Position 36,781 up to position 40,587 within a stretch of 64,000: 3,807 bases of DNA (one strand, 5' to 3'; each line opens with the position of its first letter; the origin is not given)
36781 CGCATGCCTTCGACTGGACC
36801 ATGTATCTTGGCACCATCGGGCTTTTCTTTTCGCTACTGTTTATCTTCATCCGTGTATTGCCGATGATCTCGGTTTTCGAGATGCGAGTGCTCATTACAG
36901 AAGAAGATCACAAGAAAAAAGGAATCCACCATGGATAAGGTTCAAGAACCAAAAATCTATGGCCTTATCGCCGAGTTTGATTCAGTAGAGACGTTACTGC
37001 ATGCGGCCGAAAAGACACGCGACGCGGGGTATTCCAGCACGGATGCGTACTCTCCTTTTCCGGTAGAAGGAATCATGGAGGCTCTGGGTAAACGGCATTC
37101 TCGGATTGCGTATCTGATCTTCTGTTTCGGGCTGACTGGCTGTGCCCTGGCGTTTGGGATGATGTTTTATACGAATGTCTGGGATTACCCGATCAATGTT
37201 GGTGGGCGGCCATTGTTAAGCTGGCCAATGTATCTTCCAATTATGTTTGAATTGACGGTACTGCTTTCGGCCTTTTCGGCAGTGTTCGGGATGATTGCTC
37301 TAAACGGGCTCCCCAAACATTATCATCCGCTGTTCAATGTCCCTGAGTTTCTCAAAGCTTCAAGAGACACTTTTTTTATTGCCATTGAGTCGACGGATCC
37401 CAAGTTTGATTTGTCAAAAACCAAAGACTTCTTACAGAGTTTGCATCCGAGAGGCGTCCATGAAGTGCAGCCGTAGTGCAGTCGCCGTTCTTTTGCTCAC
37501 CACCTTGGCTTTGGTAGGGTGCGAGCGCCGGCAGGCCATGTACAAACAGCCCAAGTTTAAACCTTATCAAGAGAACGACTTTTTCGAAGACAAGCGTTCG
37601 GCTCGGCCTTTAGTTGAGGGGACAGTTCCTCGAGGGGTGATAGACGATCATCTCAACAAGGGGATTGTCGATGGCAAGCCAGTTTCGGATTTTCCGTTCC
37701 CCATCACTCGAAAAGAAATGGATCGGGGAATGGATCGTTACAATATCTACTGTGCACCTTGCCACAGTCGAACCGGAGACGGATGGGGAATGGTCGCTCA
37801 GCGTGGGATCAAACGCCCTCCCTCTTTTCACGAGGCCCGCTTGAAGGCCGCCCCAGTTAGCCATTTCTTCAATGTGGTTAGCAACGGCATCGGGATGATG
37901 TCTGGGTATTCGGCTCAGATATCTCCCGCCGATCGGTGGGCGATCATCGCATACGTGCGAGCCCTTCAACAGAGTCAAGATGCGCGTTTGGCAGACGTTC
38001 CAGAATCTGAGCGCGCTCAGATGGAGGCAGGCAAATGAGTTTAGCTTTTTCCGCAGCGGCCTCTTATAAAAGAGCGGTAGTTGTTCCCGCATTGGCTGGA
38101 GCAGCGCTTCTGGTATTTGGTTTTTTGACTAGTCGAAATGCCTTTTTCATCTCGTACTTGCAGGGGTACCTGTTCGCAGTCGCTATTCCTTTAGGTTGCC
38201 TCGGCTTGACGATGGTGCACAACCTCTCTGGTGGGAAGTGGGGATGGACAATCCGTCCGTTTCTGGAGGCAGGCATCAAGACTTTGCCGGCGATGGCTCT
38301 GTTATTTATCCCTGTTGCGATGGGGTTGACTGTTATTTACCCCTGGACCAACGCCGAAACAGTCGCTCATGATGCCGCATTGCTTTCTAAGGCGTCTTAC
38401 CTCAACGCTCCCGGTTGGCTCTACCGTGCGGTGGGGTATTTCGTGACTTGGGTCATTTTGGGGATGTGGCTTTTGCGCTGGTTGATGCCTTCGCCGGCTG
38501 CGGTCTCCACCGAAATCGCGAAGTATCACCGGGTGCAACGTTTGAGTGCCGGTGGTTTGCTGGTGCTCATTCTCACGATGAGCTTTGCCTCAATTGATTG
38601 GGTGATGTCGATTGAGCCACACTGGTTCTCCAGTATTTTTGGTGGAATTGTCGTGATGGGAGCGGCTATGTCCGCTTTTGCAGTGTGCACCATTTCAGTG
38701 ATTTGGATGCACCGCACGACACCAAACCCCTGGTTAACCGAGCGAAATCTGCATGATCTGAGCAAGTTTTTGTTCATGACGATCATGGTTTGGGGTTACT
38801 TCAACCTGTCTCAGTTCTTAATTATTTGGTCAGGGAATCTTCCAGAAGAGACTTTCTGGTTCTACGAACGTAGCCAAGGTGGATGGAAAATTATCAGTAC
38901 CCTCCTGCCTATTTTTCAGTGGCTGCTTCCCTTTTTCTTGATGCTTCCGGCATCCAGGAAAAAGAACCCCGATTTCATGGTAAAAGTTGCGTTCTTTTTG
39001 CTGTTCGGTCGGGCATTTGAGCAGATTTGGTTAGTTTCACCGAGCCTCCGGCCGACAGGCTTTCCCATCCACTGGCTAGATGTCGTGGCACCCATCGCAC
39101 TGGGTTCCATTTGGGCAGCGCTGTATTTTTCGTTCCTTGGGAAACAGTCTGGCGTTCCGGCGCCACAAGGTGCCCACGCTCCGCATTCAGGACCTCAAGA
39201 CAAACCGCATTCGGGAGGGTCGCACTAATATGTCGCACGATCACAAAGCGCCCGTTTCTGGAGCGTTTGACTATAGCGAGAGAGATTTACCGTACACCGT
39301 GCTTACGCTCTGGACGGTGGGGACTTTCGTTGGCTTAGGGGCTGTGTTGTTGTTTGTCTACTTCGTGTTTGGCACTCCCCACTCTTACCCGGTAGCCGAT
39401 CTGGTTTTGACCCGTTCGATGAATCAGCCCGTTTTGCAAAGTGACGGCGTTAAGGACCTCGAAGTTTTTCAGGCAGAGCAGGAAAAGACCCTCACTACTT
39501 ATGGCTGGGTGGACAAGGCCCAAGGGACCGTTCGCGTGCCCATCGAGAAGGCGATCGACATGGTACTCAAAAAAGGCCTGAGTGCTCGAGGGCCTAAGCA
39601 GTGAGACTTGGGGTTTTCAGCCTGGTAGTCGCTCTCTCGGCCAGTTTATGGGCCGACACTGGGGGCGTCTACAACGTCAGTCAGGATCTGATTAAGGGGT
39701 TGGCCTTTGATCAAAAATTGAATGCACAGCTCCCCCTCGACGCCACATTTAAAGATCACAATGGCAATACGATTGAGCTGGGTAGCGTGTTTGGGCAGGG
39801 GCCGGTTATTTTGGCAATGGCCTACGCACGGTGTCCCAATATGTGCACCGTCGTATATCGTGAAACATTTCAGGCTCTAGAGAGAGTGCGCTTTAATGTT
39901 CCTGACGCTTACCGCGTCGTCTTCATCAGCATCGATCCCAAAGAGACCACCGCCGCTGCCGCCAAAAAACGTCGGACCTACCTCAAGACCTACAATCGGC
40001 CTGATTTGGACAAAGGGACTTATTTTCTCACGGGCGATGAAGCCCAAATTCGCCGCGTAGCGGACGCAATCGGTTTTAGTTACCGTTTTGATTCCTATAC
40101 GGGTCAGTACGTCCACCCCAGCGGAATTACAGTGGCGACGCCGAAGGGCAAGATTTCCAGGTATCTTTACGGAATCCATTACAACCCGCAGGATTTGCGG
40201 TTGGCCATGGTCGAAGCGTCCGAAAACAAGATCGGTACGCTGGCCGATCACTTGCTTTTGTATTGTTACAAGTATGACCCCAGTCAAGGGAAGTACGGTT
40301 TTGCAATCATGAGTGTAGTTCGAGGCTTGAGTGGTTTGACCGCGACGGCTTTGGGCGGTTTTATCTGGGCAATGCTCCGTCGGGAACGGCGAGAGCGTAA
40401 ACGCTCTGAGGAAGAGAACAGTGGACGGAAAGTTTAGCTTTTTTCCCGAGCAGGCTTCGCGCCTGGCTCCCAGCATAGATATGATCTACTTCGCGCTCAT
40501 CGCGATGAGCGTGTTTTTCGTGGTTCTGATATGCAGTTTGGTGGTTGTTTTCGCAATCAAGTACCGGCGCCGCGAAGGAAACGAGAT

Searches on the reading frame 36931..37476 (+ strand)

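Call 34: search_protein_families(library=pfam, proteins=[window:36931-37476:+], max_evalue=0.00001)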
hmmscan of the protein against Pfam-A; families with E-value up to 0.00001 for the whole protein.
window:36931-37476:+ (181 aa): 1 family
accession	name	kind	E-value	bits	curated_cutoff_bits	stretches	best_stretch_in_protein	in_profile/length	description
PF11821.13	ActD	-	8.8e-67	224.4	25.7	1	10-178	1-170/170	Alternative complex III, ActD subunit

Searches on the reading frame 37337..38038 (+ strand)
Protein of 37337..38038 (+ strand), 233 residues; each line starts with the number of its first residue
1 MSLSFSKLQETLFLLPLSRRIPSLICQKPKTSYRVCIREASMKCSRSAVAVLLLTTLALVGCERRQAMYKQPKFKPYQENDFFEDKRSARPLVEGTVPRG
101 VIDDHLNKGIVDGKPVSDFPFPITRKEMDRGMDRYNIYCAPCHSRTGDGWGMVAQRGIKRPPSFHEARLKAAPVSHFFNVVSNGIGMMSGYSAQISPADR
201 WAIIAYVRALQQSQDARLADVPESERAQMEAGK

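Call 34: search_protein_families(library=pfam, proteins=[window:37337-38038:+], max_evalue=0.00001)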
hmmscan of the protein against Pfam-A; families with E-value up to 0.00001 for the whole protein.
window:37337-38038:+ (233 aa): 1 family
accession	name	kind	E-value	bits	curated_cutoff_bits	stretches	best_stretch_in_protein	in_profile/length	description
PF13442.11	Cytochrome_CBB3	-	4.7e-11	43.3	27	1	127-207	2-68/68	Cytochrome C oxidase, cbb3-type, subunit III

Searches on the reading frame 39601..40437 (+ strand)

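Call 34: search_protein_families(library=pfam, proteins=[window:39601-40437:+], max_evalue=0.00001)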
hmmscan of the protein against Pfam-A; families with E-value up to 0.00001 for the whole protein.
window:39601-40437:+ (278 aa): 1 family
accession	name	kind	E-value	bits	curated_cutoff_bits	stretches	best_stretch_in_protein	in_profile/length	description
PF02630.20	SCO1-SenC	-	1.4e-10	41.7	22.8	1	50-182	6-131/134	SCO1/SenC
